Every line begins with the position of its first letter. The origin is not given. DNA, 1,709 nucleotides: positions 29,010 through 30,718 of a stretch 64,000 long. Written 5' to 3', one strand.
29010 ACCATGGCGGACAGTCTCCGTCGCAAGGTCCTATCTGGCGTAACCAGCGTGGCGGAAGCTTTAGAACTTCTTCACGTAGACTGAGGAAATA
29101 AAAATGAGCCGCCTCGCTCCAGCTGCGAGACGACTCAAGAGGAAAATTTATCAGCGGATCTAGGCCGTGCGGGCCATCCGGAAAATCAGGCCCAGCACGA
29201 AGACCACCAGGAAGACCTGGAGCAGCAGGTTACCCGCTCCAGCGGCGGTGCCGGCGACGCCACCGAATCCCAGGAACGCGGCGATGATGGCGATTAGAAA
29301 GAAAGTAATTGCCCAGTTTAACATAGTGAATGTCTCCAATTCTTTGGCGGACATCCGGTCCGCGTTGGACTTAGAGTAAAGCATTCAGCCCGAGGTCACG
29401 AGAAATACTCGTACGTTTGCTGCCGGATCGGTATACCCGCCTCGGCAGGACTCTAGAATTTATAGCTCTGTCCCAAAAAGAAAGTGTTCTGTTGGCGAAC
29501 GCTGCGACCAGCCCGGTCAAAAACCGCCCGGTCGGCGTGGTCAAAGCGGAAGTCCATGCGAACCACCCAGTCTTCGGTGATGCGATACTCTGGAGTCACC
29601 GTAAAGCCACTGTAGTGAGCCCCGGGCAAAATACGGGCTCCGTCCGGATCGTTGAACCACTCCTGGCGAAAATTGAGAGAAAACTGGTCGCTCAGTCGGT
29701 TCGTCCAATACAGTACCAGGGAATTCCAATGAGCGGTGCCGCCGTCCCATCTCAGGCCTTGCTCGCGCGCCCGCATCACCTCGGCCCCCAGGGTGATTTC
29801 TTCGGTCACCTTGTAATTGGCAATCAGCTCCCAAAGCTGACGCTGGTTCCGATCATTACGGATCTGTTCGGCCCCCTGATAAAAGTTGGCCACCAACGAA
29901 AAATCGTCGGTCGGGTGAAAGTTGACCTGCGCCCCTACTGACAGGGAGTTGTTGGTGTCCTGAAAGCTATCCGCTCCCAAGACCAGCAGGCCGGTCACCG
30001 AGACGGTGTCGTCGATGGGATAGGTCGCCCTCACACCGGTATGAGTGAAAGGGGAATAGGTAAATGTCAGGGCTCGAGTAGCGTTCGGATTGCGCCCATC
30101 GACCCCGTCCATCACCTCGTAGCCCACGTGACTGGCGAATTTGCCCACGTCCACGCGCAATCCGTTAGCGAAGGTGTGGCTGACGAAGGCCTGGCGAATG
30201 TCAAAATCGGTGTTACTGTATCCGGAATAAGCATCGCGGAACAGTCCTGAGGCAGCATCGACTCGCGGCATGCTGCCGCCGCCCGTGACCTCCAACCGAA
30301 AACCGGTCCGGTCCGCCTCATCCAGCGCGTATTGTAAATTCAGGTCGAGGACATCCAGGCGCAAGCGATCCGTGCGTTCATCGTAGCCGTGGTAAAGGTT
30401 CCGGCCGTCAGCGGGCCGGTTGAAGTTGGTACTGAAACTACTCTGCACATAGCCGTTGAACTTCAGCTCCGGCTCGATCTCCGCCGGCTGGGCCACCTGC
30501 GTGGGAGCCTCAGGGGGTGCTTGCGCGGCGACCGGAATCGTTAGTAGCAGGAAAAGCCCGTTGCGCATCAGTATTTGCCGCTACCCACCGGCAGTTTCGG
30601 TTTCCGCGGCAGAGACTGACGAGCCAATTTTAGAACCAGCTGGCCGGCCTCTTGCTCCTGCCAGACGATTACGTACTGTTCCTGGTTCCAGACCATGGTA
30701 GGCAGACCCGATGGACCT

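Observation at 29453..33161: Operon of a Ser/Thr kinase fused to a GyrI-like domain, a BNR/Asp-box beta-propeller and an outer-membrane beta-barrel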

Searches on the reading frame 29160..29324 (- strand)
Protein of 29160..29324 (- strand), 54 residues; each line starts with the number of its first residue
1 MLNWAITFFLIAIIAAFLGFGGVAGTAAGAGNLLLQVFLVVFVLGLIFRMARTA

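Call 76: search_protein_families(library=pfam, proteins=[window:29160-29324:-], max_evalue=0.01)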
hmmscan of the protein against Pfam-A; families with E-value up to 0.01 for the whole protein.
window:29160-29324:- (54 aa): 1 family
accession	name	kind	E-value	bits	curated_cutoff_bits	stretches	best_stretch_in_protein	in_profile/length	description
PF07043.18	DUF1328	-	3.5e-11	43.7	27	1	6-44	1-39/39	Protein of unknown function (DUF1328)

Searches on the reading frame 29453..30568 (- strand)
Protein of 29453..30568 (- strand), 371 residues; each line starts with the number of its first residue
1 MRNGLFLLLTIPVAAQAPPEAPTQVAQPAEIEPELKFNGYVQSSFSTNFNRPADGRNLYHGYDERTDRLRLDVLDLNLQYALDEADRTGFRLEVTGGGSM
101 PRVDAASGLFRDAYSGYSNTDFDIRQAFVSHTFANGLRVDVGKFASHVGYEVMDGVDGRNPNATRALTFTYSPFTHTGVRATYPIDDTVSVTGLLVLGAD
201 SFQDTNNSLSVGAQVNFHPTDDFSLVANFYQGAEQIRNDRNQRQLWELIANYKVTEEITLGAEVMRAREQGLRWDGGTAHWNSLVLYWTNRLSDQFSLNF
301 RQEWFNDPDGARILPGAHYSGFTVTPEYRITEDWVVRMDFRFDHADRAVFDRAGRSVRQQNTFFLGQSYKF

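Call 3: search_protein_families(library=pfam, proteins=[window:29453-30568:-], max_evalue=1)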
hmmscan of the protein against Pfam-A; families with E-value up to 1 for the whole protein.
window:29453-30568:- (371 aa): 6 families
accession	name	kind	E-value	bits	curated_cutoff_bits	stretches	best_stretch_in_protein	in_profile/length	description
PF07642.17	BBP2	-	1.1e-68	232.4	26.2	1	35-370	2-338/339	Putative beta-barrel porin-2, OmpL-like. bbp2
PF13609.12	Porin_4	-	5e-05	23.7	27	1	75-270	156-308/310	Gram-negative porin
PF23941.1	DUF7276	-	0.007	16.5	27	1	173-228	34-89/227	Domain of unknown function (DUF7276)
PF13505.12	OMP_b-brl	-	0.038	14.6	28.7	0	134-230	43-151/175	Outer membrane protein beta-barrel domain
PF11336.14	DUF3138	-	0.055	12.6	27.3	0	329-367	482-520/525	Protein of unknown function (DUF3138)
PF06629.18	MipA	-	0.23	12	24.2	0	318-371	168-221/221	MltA-interacting protein MipA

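Call 4: search_protein_families(library=ncbifam, proteins=[window:29453-30568:-], max_evalue=1)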
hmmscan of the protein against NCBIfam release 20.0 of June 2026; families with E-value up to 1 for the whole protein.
window:29453-30568:- (371 aa): 3 families
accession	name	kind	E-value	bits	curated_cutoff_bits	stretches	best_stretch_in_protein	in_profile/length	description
TIGR04565.1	OMP_myx_plus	subfamily_domain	0.0049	16.9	60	0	201-231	5-35/161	outer membrane beta-barrel domain-containing protein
NF007434.0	PRK09980.1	equivalog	0.0051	16.3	288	1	284-359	148-224/230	porin OmpL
NF033652.1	LbtU_sider_porin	subfamily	0.014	14.9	90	1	211-278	244-312/327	LbtU family siderophore porin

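Call 52: search_solved_structures(query=window:29453-30568:-, max_evalue=10)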
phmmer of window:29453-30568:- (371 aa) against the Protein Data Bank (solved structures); distinct sequences matched with E-value up to 10: 1.
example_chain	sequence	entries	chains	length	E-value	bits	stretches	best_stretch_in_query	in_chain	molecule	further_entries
2hqu_A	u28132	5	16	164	0.88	11.7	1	12-116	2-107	Deoxyuridine 5'-triphosphate nucleotidohydrolase | dUTP pyrophosphatase | Deoxyuridine 5'-triphosphate nucleotidohydrolase, mitochondrial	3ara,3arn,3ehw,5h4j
